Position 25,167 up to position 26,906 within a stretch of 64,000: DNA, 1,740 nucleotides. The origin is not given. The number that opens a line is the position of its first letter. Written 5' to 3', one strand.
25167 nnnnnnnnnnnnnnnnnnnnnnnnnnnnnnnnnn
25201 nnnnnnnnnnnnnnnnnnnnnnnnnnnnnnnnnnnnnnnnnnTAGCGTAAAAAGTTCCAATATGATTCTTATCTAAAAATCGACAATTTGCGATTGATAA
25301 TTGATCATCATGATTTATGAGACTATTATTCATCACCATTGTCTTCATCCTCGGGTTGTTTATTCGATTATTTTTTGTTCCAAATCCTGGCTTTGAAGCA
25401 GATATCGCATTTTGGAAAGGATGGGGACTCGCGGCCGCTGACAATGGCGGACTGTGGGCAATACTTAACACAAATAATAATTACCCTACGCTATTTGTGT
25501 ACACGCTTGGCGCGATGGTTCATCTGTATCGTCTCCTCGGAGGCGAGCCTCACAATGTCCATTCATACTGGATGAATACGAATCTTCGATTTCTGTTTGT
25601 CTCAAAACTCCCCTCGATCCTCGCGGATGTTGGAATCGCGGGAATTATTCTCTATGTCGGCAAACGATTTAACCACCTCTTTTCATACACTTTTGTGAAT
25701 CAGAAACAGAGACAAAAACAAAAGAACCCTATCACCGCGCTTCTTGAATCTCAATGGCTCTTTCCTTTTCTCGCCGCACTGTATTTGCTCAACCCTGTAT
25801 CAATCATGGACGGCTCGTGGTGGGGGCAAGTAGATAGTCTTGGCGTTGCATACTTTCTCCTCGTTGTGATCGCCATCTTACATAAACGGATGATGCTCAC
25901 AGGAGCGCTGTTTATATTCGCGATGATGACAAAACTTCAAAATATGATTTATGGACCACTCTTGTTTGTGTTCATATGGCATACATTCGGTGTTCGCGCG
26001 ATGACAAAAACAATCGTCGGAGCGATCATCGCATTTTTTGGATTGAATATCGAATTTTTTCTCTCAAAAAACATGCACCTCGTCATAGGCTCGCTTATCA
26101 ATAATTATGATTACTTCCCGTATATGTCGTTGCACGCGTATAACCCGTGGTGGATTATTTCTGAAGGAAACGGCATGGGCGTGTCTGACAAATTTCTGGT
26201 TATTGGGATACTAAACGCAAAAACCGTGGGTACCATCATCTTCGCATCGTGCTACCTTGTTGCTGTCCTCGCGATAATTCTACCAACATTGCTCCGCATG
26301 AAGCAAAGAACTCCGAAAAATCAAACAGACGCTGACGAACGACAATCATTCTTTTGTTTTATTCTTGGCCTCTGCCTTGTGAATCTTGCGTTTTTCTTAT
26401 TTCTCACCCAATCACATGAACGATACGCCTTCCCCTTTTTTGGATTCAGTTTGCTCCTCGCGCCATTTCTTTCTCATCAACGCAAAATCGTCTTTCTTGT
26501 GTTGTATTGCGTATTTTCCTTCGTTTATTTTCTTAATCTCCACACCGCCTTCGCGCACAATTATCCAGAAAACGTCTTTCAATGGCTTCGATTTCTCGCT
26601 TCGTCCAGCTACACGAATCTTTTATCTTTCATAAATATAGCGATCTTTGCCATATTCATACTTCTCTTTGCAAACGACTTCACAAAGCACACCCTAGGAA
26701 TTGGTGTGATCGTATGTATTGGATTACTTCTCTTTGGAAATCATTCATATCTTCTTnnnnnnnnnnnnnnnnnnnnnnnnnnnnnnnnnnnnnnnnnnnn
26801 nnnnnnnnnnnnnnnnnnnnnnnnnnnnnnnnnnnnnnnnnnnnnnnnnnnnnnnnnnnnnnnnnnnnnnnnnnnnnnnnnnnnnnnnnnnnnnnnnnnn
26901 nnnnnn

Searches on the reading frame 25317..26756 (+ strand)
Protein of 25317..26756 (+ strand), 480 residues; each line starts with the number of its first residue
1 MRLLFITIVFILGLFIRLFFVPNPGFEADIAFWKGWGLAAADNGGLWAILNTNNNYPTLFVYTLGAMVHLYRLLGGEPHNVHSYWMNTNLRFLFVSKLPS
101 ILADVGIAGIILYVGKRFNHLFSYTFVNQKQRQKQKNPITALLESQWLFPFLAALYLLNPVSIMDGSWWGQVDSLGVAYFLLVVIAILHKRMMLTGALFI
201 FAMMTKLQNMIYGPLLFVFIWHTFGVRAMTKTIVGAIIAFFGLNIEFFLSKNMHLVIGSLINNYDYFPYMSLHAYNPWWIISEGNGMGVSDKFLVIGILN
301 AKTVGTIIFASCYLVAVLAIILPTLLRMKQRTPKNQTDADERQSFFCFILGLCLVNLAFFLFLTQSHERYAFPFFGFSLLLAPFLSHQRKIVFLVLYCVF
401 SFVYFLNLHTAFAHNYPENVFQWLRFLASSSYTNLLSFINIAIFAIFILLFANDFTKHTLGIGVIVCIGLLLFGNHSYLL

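Call 69: search_protein_representatives(protein=window:25317-26756:+)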
Query: 480 residues. Proteins with E-value up to 0.001 (for the whole library): 1641; up to 1e-10: 436; up to 1e-30: 35. The best 150 are listed.
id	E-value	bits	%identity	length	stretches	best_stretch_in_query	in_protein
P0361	3.1e-109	382.5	47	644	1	8-475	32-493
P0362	1.7e-100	353.7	47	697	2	6-331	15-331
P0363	8.9e-99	348.0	50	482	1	5-472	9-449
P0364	5.2e-98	345.5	52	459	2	6-332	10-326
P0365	3.0e-87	310.0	43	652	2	4-388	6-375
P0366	6.8e-77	275.9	45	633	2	151-479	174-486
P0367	1.8e-76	274.4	41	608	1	12-478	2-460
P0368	6.5e-73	262.7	43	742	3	131-389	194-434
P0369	7.9e-66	239.4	42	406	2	151-446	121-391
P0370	2.1e-64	234.7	35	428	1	7-451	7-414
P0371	1.8e-60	221.7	53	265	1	103-398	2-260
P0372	1.1e-59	219.1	37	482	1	8-450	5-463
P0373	1.5e-56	208.7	38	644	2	3-321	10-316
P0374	9.5e-55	202.8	36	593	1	4-454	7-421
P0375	4.2e-54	200.7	39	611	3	151-382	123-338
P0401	3.2e-26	108.7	27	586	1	6-469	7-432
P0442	1.4e-18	83.5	31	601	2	144-417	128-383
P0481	1.2e-16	77.2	26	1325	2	153-463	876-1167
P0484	2.1e-16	76.4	31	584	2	154-415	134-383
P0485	2.2e-16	76.3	26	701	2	152-404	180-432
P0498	7.4e-16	74.6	28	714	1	7-410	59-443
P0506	1.7e-15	73.3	27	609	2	154-450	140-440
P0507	1.8e-15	73.3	33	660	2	153-409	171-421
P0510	1.9e-15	73.2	28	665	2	153-401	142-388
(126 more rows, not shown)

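Call 71: list_cluster_members(proteins=[P0481, P0485, P0498, P0442, P0484, P0506, P0507, P0510, P0372, P0401])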
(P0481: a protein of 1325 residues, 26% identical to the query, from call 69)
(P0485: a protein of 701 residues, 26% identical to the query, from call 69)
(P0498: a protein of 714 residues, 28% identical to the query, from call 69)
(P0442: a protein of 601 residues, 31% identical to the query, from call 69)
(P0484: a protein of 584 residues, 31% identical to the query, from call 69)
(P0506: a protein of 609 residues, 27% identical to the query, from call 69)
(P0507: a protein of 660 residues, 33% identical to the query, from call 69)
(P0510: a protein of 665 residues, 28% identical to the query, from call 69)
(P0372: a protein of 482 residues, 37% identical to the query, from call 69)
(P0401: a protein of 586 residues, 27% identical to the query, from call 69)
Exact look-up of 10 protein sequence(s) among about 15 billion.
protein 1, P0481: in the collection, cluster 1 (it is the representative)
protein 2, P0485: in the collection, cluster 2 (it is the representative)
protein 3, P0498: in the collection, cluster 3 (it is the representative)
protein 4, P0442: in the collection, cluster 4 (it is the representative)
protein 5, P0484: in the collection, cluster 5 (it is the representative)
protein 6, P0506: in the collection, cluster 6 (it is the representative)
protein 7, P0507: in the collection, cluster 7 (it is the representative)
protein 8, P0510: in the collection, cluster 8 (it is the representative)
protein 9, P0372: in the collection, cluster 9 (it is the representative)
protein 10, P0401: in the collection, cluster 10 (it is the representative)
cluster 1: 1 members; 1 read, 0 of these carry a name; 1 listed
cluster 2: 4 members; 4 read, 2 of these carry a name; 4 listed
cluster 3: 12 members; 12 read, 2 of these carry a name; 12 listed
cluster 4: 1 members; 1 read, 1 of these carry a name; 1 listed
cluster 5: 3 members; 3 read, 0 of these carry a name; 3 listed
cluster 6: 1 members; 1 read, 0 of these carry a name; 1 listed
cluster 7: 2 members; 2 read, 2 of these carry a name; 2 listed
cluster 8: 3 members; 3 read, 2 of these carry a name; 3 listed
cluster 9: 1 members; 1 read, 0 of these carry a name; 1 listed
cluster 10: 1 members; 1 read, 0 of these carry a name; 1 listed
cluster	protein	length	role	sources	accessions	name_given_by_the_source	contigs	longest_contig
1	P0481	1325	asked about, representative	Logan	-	-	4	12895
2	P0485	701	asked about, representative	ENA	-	-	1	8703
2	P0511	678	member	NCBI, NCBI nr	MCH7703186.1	MAG: NPCBM/NEW2 domain-containing protein [Planctomycetes bacterium] | NPCBM/NEW2 domain-containing protein [Planctomycetota bacterium]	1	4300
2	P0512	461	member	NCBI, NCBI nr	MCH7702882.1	MAG: DUF2029 domain-containing protein, partial [Planctomycetes bacterium] | DUF2029 domain-containing protein [Planctomycetota bacterium]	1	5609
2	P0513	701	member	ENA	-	-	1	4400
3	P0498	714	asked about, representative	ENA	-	-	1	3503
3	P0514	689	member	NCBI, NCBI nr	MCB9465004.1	MAG: NPCBM/NEW2 domain-containing protein [Candidatus Eisenbacteria bacterium] | NPCBM/NEW2 domain-containing protein [Candidatus Eisenbacteria bacterium]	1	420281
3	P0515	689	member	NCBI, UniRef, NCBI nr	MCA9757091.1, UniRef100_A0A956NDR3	MAG: NPCBM/NEW2 domain-containing protein [Candidatus Eisenbacteria bacterium] | NPCBM/NEW2 domain-containing protein n=1 Tax=Eiseniibacteriota bacterium TaxID=2212470 ... | NPCBM/NEW2 domain-containing protein [Candidatus Eisenbacteria bacterium]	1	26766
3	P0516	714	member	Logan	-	-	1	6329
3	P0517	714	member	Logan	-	-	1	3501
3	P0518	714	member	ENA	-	-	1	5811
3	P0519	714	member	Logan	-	-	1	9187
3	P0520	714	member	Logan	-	-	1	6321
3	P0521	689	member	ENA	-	-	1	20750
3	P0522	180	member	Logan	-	-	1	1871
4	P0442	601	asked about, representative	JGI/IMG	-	Gpi18-like mannosyltransferase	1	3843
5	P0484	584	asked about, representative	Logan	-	-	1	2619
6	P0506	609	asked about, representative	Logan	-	-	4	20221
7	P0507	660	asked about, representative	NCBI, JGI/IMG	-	Gpi18-like mannosyltransferase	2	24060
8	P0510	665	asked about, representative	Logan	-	-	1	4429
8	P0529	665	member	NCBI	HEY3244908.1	MAG TPA: NPCBM/NEW2 domain-containing protein [Phycisphaerae bacterium]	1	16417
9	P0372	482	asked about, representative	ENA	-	-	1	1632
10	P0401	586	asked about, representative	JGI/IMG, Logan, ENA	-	-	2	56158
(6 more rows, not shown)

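Call 72: search_protein_families(library=pfam, proteins=[P0511, P0515, P0529, P0481, P0507, P0442, P0372, P0363], max_evalue=0.001)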
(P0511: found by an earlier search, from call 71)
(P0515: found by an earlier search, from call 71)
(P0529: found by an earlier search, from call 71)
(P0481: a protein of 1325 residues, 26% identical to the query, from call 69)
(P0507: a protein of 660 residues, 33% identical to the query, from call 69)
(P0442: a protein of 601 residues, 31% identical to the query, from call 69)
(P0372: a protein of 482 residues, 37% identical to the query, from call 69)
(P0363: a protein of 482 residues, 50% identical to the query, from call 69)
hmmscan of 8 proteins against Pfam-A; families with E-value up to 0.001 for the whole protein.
P0511 (678 aa): 4 families
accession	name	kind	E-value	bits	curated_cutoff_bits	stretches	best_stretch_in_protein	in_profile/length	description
PF08305.17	NPCBM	-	3.9e-29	101.8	23.9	1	504-634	3-136/137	NPCBM/NEW2 domain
PF09594.16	GT87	-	2.8e-09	37.5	25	1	145-276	38-166/237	Glycosyltransferase family 87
PF06728.19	PIG-U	-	2.1e-05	24.2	24.5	1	88-263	56-239/378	GPI transamidase subunit PIG-U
PF13231.12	PMT_2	-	0.00043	21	26.1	1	126-249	24-155/160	Dolichyl-phosphate-mannose-protein mannosyltransferase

P0515 (689 aa): 2 families
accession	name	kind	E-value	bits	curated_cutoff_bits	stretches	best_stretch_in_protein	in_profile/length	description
PF08305.17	NPCBM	-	2.7e-31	108.8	23.9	1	554-687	3-136/137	NPCBM/NEW2 domain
PF06728.19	PIG-U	-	5.4e-06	26.2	24.5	1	85-295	58-261/378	GPI transamidase subunit PIG-U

P0529 (665 aa): 2 families
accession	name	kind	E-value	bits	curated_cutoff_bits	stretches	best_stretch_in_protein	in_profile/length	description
PF08305.17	NPCBM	-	5.8e-25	88.3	23.9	1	512-643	2-136/137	NPCBM/NEW2 domain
PF09594.16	GT87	-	3.3e-08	34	25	1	78-350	3-235/237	Glycosyltransferase family 87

P0481 (1325 aa): 1 family
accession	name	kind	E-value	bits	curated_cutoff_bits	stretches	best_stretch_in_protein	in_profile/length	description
PF08305.17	NPCBM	-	3.7e-33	114.9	23.9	1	1199-1323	12-136/137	NPCBM/NEW2 domain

P0507 (660 aa): 2 families
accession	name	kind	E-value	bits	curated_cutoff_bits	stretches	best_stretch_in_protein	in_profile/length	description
PF08305.17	NPCBM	-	3.3e-34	118.3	23.9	1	517-651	2-136/137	NPCBM/NEW2 domain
PF09594.16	GT87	-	1.2e-06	28.9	25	1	148-374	32-230/237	Glycosyltransferase family 87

P0442 (601 aa): 1 family
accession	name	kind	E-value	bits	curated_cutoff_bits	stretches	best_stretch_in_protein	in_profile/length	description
PF08305.17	NPCBM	-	3.9e-25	88.9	23.9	1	458-599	2-136/137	NPCBM/NEW2 domain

P0372 (482 aa): 1 family
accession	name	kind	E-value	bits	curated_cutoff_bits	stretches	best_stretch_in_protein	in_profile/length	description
PF06728.19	PIG-U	-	9e-15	55.1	24.5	1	92-297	76-262/378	GPI transamidase subunit PIG-U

P0363 (482 aa): 0 families
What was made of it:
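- On GT87 (Pfam PF09594, DUF2029): Remote NPCBM-bearing relatives from Planctomycetota pass (37.5, 34 and 28.9 bits; call 72).
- Relatives hit Pfam PIG-U above threshold (call 72). The same architecture occurs in free-living phyla, Planctomycetota and Eisenbacteria (calls 71, 72).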

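Call 79: find_encoding_contigs(protein=P0515, flank=8000, max_places=2)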
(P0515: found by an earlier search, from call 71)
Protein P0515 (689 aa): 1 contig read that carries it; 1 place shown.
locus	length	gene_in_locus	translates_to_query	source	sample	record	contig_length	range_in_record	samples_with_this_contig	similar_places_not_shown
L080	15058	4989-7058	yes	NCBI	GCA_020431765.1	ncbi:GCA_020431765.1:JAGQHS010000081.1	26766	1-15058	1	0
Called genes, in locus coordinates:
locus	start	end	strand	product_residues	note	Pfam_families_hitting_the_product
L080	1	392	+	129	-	?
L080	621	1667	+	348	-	PF03706:LPG_synthase_TM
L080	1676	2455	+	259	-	PF13641:Glyco_tranf_2_3, PF00535:Glycos_transf_2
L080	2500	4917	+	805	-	PF08305:NPCBM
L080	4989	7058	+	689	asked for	PF06728:PIG-U (weak), PF08305:NPCBM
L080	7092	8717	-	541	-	-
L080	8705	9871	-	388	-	PF26549:Tricorn_N, PF07676:PD40, PF26549:Tricorn_N, PF26550:Tricorn_2nd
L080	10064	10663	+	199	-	PF02245:Pur_DNA_glyco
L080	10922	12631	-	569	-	PF00072:Response_reg, PF00512:HisKA (weak), PF02518:HATPase_c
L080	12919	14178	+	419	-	PF00483:NTP_transferase, PF25084:LbH_EIF2B (weak), PF24894:Hexapep_GlmU, PF25087:GMPPB_C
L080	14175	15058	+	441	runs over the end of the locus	PF00483:NTP_transferase, PF12804:NTP_transf_3 (weak), PF25084:LbH_EIF2B (weak), PF00132:Hexapep (faint), PF24894:Hexapep_GlmU, PF25087:GMPPB_C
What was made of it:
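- Closest known: Three-component extracytoplasmic glycosylation systems. Same: The Eisenbacteria locus runs flippase-like protein, GT2, then GT-C-NPCBM (call 79).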

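Call 81: search_protein_families(library=pfam, proteins=[L080:2500-4914:+, L080:7095-8717:-, L080:621-1664:+, L080:1676-2452:+], max_evalue=0.1)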
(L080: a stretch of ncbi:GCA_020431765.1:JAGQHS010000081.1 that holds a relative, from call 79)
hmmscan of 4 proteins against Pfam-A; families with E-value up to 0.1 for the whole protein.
L080:2500-4914:+ (805 aa): 1 family
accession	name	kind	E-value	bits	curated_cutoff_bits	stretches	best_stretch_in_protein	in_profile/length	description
PF08305.17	NPCBM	-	2.8e-37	128.2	23.9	1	663-795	4-136/137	NPCBM/NEW2 domain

L080:7095-8717:- (541 aa): 2 families
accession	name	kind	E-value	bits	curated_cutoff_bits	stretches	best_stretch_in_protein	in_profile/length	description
PF20604.3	DUF6798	-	0.017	15.3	26.9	1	429-445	5-21/61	Domain of unknown function (DUF6798)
PF17688.6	DUF5536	-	0.062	13.4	25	1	164-209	101-146/214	Family of unknown function (DUF5536)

L080:621-1664:+ (348 aa): 1 family
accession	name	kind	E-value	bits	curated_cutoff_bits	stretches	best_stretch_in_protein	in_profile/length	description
PF03706.18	LPG_synthase_TM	-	8.5e-36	124.4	33.4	1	10-304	2-302/302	Lysylphosphatidylglycerol synthase TM region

L080:1676-2452:+ (259 aa): 3 families
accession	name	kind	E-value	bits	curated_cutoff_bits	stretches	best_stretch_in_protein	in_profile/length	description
PF00535.33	Glycos_transf_2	-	1.1e-28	100.8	23.3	1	10-170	1-166/168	Glycosyl transferase family 2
PF13641.12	Glyco_tranf_2_3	-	2e-07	31.7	27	1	7-105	1-101/230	Glycosyltransferase like family 2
PF10111.15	Glyco_tranf_2_2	-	4.1e-05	23.6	27.3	1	11-115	2-106/276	Glycosyltransferase like family 2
